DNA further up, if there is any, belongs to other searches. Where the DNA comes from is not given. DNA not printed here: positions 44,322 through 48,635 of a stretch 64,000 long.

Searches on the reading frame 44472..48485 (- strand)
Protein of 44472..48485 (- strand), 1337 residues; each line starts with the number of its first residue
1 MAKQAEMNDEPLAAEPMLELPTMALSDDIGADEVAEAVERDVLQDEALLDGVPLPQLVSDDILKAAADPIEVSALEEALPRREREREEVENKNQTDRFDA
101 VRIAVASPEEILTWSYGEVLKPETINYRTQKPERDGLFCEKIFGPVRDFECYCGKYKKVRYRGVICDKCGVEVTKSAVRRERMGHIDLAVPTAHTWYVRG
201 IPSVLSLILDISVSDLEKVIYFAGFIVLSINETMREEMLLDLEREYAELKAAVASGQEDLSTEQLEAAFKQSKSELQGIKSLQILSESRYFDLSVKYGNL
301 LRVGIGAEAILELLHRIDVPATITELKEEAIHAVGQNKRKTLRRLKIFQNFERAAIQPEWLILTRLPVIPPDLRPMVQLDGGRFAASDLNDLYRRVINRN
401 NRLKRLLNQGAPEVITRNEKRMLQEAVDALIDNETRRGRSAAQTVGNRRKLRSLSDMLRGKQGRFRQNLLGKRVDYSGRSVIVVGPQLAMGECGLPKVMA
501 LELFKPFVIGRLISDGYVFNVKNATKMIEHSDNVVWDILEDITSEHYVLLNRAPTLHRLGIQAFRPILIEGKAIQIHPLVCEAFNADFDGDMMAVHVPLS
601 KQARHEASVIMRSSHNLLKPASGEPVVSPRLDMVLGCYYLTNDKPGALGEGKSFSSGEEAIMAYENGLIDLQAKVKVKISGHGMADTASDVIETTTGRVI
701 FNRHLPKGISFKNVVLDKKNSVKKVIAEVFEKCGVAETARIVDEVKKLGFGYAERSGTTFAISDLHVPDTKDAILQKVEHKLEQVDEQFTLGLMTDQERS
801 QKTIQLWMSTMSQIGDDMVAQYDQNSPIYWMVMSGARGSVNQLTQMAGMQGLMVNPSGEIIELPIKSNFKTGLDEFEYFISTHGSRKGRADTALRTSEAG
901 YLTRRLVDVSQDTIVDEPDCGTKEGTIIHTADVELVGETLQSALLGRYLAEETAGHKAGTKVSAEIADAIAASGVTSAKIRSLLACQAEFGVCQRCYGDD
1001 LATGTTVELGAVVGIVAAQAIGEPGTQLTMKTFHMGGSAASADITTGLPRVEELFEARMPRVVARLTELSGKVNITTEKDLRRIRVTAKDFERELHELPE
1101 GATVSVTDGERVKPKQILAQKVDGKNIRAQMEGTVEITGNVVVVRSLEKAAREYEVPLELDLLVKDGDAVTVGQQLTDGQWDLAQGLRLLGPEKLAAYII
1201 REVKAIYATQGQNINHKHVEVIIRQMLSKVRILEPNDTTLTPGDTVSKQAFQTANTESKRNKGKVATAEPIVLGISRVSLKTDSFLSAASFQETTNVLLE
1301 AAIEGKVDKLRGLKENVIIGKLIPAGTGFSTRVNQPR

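Call 48: find_related_loci(query=window:44472-48485:-, collection=metagenome_contigs, flank=10000)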
Query window:44472-48485:- (1337 aa) in metagenome_contigs; peptide patterns used: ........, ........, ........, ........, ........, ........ (x = any residue, [..] = any of these).
249 stretches matched a pattern; 204 encode a relative of the query (tblastn E <= 1e-3); the best 80 are kept; 80 distinct loci.
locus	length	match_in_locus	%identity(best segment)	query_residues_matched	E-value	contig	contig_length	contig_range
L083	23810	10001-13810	62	56-1329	0e+0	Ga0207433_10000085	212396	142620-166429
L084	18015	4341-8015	63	93-1329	0e+0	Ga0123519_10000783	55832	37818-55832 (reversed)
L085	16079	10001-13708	60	98-1333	0e+0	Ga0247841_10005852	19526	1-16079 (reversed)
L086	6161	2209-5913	60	98-1332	0e+0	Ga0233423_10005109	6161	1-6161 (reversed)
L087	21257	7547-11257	58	98-1334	0e+0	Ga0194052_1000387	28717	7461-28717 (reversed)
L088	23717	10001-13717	58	90-1329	0e+0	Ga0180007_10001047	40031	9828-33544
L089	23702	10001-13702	58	98-1330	0e+0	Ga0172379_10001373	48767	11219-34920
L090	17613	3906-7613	58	94-1329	0e+0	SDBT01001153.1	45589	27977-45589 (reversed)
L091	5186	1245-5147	56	15-1329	0e+0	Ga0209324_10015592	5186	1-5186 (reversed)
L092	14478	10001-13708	57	98-1332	0e+0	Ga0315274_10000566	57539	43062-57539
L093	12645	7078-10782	58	98-1332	0e+0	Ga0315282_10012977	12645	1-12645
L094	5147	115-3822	57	98-1332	0e+0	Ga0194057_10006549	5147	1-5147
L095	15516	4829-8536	57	98-1334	0e+0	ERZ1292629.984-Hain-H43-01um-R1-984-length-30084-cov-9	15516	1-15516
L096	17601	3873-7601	57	94-1329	0e+0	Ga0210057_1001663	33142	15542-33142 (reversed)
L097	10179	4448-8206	58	82-1329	0e+0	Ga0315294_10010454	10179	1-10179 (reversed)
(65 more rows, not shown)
